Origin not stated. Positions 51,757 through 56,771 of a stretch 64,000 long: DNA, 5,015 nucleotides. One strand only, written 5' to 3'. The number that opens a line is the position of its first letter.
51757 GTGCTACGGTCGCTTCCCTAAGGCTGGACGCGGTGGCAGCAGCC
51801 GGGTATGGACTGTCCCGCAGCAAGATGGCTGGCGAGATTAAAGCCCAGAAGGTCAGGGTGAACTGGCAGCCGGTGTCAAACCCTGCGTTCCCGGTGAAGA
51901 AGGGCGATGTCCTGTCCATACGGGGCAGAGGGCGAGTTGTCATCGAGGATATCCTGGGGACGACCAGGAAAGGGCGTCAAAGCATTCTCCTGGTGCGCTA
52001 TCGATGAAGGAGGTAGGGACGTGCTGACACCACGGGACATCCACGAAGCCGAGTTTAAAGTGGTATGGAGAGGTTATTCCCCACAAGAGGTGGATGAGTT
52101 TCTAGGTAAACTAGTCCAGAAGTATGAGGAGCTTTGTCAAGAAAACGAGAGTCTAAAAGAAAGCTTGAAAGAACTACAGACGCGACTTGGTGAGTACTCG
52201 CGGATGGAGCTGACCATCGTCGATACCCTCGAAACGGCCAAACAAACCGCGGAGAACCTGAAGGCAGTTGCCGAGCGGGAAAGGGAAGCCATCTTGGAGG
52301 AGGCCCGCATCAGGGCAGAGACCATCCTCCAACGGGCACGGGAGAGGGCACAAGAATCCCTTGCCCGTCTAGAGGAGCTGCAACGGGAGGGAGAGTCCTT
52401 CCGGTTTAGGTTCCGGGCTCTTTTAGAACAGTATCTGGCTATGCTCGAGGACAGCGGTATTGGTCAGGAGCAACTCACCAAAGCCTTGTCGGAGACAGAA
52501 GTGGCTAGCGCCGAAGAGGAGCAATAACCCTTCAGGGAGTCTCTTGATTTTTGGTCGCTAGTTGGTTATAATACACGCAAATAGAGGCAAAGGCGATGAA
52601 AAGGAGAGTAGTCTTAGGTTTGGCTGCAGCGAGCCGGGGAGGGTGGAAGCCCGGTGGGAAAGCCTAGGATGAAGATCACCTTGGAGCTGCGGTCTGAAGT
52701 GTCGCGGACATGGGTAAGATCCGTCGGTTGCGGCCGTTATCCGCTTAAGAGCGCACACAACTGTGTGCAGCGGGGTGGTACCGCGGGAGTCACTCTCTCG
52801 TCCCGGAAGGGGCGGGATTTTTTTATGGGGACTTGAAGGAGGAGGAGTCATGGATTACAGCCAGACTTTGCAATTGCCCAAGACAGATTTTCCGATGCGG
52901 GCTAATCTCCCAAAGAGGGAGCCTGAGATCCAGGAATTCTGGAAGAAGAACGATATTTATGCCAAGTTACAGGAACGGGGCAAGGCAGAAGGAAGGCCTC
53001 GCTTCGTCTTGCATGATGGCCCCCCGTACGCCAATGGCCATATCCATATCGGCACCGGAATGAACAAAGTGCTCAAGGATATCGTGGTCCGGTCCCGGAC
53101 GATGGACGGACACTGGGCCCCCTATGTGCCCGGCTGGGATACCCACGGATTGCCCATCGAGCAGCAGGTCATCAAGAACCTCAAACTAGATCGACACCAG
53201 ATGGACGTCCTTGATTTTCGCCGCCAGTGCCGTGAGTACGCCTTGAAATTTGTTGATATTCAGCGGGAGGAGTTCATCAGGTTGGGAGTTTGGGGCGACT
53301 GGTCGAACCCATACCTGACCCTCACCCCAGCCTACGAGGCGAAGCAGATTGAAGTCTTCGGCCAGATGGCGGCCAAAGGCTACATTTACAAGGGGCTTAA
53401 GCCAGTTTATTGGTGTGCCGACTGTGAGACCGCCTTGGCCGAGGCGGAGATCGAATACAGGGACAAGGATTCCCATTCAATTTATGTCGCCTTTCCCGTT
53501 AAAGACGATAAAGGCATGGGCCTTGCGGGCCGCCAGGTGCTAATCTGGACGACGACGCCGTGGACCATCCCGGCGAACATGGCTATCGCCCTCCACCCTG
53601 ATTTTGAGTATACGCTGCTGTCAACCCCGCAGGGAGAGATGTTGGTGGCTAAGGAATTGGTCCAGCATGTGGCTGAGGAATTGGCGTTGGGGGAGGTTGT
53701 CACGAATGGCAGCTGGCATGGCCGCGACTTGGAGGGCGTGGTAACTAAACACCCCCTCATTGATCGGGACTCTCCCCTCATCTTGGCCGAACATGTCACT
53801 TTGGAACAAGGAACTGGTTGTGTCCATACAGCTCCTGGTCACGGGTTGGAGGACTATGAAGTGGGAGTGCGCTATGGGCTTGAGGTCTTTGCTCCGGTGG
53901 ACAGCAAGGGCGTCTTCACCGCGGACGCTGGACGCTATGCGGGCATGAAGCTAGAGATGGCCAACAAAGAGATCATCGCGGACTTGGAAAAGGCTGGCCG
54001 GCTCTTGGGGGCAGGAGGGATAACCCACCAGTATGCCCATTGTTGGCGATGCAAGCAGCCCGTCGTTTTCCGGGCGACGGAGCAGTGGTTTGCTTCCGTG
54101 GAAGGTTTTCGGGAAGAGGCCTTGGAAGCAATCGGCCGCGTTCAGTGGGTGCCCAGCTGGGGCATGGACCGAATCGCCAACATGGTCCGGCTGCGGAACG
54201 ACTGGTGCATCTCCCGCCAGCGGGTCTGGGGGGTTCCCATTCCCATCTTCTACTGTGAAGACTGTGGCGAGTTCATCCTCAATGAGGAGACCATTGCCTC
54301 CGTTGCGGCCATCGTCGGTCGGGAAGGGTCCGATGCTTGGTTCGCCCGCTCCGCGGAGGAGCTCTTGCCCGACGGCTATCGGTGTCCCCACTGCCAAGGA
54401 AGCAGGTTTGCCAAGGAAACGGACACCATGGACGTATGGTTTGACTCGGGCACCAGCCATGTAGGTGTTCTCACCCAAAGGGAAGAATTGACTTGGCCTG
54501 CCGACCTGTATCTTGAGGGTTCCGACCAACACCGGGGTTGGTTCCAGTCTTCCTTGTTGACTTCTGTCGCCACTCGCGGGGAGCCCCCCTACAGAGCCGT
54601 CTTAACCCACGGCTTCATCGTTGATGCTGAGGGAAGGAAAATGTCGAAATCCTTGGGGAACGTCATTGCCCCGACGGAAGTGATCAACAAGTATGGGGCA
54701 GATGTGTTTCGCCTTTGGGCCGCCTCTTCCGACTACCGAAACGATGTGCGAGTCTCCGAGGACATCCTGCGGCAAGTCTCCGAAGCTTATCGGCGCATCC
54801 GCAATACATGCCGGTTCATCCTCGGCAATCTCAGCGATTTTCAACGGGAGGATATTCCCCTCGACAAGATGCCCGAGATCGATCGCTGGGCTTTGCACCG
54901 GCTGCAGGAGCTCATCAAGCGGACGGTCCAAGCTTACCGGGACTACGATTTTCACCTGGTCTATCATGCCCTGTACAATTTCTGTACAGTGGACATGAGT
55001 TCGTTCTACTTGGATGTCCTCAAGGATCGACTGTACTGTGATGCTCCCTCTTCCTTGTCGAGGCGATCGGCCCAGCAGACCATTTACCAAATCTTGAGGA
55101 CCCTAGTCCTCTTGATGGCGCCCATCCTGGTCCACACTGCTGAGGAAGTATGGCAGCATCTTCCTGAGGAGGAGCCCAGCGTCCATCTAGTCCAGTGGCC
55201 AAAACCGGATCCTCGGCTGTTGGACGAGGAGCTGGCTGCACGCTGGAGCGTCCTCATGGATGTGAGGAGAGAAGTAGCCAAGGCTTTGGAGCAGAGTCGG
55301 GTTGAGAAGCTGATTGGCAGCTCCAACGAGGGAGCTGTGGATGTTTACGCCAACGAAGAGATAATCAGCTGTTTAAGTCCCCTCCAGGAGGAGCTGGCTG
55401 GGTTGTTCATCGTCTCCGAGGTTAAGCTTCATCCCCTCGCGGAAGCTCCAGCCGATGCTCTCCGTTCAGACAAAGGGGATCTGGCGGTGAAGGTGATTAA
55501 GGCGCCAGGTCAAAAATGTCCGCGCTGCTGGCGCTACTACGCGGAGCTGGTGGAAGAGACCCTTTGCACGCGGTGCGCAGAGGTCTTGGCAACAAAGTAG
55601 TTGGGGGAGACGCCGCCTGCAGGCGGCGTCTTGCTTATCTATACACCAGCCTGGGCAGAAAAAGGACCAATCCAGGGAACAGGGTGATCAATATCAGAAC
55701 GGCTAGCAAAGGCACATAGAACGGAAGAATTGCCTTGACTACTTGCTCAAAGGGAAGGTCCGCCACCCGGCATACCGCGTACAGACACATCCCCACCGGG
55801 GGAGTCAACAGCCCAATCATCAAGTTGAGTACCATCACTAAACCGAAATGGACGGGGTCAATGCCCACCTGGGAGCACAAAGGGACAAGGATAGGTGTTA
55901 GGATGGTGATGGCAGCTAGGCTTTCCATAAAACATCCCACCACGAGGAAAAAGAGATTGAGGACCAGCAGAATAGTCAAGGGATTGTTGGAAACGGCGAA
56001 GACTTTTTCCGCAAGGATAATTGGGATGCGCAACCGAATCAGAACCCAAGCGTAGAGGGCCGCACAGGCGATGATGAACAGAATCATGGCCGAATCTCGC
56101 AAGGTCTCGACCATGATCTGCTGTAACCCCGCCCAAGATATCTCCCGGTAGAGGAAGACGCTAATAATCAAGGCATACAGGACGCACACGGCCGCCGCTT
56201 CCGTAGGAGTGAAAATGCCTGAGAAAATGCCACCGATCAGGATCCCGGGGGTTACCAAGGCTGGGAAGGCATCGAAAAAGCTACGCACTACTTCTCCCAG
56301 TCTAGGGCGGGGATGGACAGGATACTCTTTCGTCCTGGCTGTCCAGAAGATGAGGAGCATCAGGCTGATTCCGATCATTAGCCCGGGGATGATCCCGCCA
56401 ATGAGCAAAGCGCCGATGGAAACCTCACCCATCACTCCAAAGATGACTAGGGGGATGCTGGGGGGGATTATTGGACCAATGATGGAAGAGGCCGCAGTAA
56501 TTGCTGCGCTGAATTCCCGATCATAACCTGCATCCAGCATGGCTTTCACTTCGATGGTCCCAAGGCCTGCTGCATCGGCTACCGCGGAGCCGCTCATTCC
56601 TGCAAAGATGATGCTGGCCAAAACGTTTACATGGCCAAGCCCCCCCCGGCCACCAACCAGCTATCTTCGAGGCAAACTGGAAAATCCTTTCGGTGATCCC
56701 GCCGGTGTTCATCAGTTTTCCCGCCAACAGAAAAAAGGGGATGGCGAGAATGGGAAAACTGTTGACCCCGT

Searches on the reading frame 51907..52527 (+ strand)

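Call 67: search_protein_families(library=pfam, proteins=[window:51907-52527:+], max_evalue=0.001)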
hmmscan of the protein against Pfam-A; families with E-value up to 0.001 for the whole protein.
window:51907-52527:+ (206 aa): 1 family
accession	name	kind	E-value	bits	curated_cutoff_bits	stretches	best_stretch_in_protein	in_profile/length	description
PF05103.18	DivIVA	-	1.2e-36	126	28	1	40-170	1-131/131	DivIVA protein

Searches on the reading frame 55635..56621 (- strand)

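Call 18: search_protein_families(library=pfam, proteins=[window:55635-56621:-], max_evalue=0.001)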
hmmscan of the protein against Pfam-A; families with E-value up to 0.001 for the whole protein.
window:55635-56621:- (328 aa): 1 family
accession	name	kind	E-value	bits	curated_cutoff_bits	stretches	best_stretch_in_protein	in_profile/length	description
PF06808.19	DctM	-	6e-99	332.1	23.8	1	2-318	96-413/413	Tripartite ATP-independent periplasmic transporter, DctM component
